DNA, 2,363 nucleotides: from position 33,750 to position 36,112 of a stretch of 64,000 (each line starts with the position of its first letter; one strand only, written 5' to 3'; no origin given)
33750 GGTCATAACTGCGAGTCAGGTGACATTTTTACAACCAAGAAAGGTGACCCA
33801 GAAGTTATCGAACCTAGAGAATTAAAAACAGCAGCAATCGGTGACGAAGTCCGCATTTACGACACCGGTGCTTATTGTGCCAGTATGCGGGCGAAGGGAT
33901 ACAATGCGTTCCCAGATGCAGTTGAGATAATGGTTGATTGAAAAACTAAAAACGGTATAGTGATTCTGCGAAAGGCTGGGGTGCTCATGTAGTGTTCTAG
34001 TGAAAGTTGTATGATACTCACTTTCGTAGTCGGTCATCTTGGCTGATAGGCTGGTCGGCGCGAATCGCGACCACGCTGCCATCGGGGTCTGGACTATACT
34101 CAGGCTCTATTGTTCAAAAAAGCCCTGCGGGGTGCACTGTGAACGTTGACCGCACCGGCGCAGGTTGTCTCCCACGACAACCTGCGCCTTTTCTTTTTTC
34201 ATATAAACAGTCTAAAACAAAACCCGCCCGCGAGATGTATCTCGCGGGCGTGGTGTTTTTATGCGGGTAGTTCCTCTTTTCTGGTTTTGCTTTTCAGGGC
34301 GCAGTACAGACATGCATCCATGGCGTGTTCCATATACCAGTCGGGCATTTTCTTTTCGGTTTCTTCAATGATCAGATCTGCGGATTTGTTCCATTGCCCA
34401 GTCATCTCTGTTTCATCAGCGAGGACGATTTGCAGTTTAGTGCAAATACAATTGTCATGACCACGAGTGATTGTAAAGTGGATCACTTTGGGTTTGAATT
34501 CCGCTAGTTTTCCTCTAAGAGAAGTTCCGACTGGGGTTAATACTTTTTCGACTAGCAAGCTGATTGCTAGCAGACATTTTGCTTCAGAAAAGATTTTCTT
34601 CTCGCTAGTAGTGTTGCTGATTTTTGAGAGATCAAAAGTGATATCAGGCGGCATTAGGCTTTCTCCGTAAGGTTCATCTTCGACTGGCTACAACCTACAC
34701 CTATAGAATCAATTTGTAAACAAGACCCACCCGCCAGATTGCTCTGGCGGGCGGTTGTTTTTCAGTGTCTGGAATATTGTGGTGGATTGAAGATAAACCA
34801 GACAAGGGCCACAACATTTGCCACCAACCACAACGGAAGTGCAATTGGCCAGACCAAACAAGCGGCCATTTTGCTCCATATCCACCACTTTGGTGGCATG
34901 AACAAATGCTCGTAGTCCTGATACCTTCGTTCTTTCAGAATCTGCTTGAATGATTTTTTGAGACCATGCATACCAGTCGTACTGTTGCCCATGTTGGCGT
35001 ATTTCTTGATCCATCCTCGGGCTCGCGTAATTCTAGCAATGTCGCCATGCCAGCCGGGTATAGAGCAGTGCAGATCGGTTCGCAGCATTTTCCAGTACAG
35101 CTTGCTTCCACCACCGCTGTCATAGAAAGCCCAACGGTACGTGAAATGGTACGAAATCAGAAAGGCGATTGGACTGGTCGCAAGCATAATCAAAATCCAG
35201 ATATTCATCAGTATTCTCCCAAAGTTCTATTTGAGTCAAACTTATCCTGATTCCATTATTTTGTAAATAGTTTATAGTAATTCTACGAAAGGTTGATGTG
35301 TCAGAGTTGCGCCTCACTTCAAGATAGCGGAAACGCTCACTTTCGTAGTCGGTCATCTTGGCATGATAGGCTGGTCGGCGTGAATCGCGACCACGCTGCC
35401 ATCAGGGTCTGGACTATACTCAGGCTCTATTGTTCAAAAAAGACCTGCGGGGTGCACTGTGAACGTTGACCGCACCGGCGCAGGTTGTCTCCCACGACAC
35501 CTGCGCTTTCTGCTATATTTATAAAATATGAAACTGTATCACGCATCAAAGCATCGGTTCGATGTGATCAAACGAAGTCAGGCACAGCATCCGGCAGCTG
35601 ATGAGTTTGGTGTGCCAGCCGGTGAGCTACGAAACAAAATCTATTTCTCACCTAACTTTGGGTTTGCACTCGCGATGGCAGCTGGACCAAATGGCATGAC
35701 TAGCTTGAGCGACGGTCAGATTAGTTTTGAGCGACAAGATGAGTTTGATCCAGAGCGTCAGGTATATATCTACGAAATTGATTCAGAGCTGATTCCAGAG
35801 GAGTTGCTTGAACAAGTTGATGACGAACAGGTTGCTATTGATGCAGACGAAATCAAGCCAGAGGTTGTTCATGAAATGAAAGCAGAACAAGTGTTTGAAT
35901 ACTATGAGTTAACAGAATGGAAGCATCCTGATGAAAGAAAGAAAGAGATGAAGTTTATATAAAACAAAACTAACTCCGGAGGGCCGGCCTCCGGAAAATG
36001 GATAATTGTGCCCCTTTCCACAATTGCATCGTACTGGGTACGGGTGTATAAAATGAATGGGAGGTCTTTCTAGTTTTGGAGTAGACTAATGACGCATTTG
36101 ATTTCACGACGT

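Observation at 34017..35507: ~183-bp direct repeats, each ending in a terminator, flank a 1.3-kb two-gene cassette. Candidate sRNA or 3'-UTR element, or a recombination scar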

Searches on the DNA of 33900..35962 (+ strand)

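Call 5: search_rna_families(source=window, start=33900, end=35600, threshold=evalue, max_evalue=10, show_alignments=4)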
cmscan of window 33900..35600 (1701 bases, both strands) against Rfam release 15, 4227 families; matches with E-value up to 10: 5.
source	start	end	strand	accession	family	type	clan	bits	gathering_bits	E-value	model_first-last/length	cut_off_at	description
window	34110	34198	+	RF02892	SR6_antitoxin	Gene; antisense;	-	22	55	0.75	1-104/104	no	Bacillus SR6 antitoxin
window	34214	34262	+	RF03751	mir-7445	Gene; miRNA;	-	20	79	2.9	1-60/60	no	mir-7445 microRNA precursor family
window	34141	34209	-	RF00685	mir-36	Gene; miRNA;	CL00088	17.1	48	2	1-103/103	no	mir-36 microRNA precursor family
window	35241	35308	-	RF02098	DGCR5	Gene; lncRNA;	-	16.4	50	5.9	1-49/49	no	DiGeorge syndrome critical region gene 5 conserved region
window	34235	34282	-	RF02421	Bp1_684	Gene; sRNA;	-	15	44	3.1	1-113/113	no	Burkholderia sRNA Bp1_Cand684_SIPHT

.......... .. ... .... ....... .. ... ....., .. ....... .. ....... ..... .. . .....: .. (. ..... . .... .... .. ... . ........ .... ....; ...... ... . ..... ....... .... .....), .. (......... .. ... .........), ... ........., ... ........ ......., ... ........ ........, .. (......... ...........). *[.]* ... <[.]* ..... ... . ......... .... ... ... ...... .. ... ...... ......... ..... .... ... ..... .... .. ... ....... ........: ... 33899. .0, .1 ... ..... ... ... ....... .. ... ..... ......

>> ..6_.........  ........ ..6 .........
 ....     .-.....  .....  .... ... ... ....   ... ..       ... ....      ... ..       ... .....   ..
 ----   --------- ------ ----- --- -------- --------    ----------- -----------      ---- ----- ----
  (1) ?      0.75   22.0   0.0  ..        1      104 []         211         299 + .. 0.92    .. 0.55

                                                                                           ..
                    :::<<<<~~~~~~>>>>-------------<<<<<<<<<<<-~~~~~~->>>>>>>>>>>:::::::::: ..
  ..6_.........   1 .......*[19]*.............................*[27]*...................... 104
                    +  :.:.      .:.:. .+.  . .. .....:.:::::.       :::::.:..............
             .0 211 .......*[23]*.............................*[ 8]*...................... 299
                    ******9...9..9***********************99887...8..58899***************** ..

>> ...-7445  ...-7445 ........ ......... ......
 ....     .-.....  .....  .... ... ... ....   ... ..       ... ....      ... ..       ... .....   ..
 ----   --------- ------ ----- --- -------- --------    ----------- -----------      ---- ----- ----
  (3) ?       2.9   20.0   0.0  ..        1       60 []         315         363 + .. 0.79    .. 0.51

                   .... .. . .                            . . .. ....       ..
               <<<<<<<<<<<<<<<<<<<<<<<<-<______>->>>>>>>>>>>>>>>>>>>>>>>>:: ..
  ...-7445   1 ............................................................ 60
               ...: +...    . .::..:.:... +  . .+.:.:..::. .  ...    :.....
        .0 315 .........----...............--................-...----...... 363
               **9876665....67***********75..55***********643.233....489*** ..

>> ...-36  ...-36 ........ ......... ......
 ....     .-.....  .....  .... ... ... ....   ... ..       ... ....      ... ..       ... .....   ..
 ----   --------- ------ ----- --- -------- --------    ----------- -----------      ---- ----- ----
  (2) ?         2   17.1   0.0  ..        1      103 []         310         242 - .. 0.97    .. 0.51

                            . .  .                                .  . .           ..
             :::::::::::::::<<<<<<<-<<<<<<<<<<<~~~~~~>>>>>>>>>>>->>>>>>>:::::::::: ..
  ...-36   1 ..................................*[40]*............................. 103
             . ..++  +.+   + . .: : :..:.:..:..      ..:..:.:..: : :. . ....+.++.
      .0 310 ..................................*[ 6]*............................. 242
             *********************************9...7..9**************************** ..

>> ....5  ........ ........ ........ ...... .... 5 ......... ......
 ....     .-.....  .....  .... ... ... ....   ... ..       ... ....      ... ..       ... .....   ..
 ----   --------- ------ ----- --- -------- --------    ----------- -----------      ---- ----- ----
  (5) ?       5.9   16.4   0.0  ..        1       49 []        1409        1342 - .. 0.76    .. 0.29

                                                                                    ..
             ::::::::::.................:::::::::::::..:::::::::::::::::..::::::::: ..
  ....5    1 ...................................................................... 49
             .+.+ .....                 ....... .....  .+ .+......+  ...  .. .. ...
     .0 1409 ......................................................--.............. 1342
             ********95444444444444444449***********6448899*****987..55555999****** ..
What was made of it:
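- On Any Rfam 15 family: Only chance-level hits at E up to 10 in 33900-35600 (call 5).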

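Call 21: search_dna_similar(query=window:33950-35530:+, collection=phages, mode=distant, max_evalue=0.01)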
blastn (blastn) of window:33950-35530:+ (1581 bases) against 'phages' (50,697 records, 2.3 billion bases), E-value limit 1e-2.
No match.

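Call 22: search_dna_similar(query=window:33950-35530:+, collection=plasmids, mode=distant, max_evalue=0.01)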
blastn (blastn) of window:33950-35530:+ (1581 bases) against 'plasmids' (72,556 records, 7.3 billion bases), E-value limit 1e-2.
No match.
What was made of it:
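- Tried and rejected: Phage and plasmid BLAST of the whole unit plus cassette: nothing (calls 21, 22).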

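Call 62: search_rna_families(sources=[L022, L027, L056, L058, L063, L017, L064], threshold=evalue, max_evalue=1)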
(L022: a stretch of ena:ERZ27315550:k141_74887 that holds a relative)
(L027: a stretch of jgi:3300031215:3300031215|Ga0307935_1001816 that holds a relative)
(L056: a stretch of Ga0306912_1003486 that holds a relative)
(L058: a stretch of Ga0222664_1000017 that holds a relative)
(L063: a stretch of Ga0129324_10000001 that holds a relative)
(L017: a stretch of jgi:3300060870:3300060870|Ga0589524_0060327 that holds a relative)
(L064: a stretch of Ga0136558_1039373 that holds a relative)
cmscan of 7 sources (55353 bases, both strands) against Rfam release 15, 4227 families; matches with E-value up to 1: 2.
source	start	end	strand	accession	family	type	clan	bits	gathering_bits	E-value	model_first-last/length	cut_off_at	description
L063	13472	13535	-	RF00935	mir-876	Gene; miRNA;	-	29.3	88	0.071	1-81/81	no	mir-876 microRNA precursor family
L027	2371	2451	-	RF04202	MIR5380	Gene; miRNA;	-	28.9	150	0.12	1-137/137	no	MIR5380 microRNA precursor family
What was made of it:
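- On Any Rfam 15 family: No hit at the RNA in seven homologous loci (call 62).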

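Call 66: build_rna_model(alignment_id=A3, structure=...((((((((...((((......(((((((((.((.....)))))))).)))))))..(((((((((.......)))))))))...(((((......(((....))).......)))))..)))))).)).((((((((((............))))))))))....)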
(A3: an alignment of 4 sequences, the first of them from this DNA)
Model R1 built from alignment A3 (4 sequences, 168 columns); structure: as given.
model positions 168; base pairs 50; branch points 3; effective number of sequences 0.82; information 0.589 bits per position. Calibrated on 0.2 Mb of random sequence (short: E-values are rough).
structure used (alignment columns):
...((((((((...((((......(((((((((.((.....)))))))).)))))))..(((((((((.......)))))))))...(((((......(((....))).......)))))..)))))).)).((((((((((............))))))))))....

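Call 67: search_with_rna_model(model_id=R1, sources=[window, L003, L004, L008, L016, L017, L021, L022, L027, L030, L053, L056, L058, L060, L063, L064, L069, L071, L074, L075], max_evalue=1, make_alignment=true, show_alignments=8)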
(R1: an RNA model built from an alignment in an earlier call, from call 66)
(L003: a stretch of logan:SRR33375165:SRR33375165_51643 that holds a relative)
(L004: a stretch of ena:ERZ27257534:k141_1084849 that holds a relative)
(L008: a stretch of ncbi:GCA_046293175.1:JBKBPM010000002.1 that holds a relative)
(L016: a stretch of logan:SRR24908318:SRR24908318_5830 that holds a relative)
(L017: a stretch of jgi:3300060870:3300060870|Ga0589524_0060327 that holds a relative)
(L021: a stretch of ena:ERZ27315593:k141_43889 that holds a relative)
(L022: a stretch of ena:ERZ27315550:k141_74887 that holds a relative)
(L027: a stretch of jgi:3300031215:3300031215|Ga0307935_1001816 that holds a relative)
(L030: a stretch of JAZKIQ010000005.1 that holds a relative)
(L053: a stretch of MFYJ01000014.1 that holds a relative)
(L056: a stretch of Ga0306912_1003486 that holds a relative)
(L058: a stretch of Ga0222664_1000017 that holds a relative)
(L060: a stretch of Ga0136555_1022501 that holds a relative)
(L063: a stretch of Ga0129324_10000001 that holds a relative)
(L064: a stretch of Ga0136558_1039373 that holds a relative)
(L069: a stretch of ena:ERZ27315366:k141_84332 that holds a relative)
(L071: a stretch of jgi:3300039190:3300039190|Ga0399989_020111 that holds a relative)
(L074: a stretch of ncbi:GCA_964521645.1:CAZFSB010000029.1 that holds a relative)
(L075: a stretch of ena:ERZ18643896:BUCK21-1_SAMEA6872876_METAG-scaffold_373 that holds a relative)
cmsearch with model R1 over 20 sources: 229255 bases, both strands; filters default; matches with E-value up to 1: 16.
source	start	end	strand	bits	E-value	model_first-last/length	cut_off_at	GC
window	34026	34192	+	199.6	4e-50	1-168/168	no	0.59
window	35345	35511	+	191.9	4.2e-48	1-168/168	no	0.57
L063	11827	11991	-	183.2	8e-46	1-168/168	no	0.59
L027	4373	4539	+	179.2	8.5e-45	1-168/168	no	0.59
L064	1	128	+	119.8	2.9e-29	41-168/168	5'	0.58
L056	639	783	-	75.1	1.3e-17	1-168/168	no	0.56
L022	3667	3819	+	35.8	2.4e-07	1-168/168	no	0.53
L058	4283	4435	+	35.8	2.4e-07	1-168/168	no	0.53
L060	742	894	+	35.8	2.4e-07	1-168/168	no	0.53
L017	2826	2878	+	29.8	8.8e-06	1-168/168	no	0.57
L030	3004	3066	-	20.6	0.0022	1-168/168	no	0.56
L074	2813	2866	+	16.3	0.031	1-168/168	no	0.74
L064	89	184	-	13.4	0.17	1-168/168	no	0.47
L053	7245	7289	+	11.6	0.51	1-168/168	no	0.58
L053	7254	7284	-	10.7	0.89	134-163/168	no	0.68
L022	9088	9105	-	10.5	0.97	30-47/168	no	0.72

Alignment A4: 16 matches aligned to the model, 241 columns, each read 5' to 3' on its own strand. Consensus structure (alignment columns), stored with it:
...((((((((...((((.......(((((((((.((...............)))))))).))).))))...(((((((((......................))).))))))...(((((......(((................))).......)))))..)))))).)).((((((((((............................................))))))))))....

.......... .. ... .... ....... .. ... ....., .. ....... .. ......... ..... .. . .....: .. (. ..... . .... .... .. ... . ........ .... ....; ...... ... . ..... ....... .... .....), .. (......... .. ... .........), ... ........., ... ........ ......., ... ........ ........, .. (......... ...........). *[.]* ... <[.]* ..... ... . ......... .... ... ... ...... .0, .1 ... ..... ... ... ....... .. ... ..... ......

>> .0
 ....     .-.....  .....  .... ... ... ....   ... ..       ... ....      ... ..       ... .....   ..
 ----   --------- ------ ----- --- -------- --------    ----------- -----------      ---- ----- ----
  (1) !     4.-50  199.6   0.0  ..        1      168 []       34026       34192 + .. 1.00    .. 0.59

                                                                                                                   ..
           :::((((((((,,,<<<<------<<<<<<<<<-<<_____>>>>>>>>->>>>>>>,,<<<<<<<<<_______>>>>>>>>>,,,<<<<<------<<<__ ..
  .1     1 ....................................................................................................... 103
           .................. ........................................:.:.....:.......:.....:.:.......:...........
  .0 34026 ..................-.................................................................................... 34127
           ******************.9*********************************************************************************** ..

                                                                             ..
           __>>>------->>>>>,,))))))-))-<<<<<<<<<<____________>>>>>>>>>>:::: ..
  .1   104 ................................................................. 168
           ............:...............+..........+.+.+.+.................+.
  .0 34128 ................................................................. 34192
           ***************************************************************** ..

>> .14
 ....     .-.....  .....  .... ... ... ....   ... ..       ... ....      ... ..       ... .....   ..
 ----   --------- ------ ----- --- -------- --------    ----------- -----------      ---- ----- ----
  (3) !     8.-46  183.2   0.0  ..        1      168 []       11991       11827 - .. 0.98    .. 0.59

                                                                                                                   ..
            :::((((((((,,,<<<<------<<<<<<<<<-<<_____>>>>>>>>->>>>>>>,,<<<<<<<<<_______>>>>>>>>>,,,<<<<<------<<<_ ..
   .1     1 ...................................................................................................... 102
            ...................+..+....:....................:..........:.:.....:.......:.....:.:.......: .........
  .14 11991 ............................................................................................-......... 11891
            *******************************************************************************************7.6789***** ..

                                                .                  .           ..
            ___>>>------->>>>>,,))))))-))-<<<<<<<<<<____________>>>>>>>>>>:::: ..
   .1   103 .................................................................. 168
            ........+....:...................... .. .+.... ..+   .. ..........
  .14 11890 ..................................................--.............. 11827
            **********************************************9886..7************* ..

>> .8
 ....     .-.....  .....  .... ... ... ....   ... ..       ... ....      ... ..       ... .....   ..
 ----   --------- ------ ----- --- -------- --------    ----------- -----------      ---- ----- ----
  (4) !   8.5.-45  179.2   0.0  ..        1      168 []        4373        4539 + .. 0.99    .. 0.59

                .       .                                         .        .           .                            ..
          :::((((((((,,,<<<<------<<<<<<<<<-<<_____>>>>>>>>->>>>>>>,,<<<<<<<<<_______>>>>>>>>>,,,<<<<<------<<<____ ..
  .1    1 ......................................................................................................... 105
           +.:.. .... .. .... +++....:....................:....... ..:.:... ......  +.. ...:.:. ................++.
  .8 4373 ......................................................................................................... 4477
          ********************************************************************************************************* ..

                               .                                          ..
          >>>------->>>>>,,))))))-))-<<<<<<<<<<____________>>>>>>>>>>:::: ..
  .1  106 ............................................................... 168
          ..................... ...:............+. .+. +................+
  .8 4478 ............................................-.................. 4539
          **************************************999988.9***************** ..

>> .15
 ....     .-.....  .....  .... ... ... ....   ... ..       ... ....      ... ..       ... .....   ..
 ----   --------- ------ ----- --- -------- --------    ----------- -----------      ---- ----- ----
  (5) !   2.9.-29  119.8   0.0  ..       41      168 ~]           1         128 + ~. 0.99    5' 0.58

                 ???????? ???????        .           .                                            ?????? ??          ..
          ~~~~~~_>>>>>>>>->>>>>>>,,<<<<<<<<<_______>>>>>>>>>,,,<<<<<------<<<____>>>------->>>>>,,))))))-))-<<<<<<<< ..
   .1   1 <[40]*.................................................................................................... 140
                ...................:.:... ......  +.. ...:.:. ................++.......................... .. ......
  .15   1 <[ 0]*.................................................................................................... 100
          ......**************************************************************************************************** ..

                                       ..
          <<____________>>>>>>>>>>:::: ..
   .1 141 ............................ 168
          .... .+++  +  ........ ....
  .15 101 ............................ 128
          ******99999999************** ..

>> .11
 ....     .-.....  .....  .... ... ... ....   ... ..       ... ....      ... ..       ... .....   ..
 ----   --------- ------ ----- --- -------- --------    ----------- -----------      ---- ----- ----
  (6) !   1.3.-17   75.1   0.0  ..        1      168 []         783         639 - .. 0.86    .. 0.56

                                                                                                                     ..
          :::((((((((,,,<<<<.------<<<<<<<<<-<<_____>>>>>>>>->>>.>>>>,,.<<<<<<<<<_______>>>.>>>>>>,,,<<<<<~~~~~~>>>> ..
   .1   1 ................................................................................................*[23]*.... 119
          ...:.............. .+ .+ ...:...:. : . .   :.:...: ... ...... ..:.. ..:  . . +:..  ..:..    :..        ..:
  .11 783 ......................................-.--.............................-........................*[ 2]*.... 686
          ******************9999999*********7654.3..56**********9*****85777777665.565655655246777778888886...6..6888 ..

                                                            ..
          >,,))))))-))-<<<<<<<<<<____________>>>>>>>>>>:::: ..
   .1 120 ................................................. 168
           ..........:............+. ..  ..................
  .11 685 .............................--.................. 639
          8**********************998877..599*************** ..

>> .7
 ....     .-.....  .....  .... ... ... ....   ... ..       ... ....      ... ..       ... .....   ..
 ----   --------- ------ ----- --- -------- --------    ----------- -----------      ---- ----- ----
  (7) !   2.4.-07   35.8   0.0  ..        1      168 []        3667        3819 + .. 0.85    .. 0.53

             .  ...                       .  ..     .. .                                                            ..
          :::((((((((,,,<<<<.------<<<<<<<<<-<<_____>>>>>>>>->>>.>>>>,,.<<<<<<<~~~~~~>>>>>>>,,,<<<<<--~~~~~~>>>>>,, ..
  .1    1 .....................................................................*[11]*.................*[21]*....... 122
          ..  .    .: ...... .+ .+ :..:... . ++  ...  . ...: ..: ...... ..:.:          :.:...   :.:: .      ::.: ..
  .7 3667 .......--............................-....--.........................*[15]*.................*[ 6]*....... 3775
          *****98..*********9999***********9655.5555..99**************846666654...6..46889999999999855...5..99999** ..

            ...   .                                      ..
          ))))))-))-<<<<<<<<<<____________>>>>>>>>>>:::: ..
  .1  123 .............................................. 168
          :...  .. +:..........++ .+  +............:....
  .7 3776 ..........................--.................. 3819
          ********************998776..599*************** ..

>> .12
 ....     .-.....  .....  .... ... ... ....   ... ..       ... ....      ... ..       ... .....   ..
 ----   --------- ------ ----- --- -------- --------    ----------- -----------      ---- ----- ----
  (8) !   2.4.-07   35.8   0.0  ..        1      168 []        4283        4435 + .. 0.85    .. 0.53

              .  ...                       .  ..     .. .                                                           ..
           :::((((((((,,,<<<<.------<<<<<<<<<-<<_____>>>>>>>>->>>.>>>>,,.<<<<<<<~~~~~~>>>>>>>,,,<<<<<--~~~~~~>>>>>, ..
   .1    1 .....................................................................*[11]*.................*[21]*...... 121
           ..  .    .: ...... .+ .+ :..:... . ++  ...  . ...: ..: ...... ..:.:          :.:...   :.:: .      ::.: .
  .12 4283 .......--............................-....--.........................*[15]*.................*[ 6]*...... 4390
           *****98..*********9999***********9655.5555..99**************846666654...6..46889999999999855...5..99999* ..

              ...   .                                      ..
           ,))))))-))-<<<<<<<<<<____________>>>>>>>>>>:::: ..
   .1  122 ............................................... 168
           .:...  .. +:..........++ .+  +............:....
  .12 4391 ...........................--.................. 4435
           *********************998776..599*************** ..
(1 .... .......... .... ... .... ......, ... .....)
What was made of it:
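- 33962..34199 (+): Predicted RNA copy A (about 238 nt): P0 domain, four-way junction, strong intrinsic terminator. CM hit 34026-34192, 199.6 bits (call 67).
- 35279..35512 (+): Predicted RNA copy B. It has a B-type P0 (three-way junction with a GAAA tetraloop hairpin), the same core as A, and a weakened terminator (35477-35507). CM hit 35345-35511, 191.9 bits (call 67).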

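Call 76: search_with_rna_model(model_id=R1, sources=[window, L022, L027, L056, L058, L063, L064], max_evalue=0.000001, make_alignment=true)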
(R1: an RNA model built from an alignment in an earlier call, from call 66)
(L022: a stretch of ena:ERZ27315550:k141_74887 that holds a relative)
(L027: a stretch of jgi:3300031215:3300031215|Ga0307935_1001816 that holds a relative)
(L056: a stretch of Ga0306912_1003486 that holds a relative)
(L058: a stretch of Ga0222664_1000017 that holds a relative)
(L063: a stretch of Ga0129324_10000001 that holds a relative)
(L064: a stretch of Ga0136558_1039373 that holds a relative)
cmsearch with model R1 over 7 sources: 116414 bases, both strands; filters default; matches with E-value up to 0.000001: 8.
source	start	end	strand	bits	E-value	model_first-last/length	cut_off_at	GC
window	34026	34192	+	199.6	2e-50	1-168/168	no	0.59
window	35345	35511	+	191.9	2.1e-48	1-168/168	no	0.57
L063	11827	11991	-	183.2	4.1e-46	1-168/168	no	0.59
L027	4373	4539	+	179.2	4.3e-45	1-168/168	no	0.59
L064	1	128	+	119.8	1.5e-29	41-168/168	5'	0.58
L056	639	783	-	75.1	6.6e-18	1-168/168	no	0.56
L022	3667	3819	+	35.8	1.2e-07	1-168/168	no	0.53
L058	4283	4435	+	35.8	1.2e-07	1-168/168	no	0.53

Alignment A6: 8 matches aligned to the model, 193 columns, each read 5' to 3' on its own strand. Consensus structure (alignment columns), stored with it:
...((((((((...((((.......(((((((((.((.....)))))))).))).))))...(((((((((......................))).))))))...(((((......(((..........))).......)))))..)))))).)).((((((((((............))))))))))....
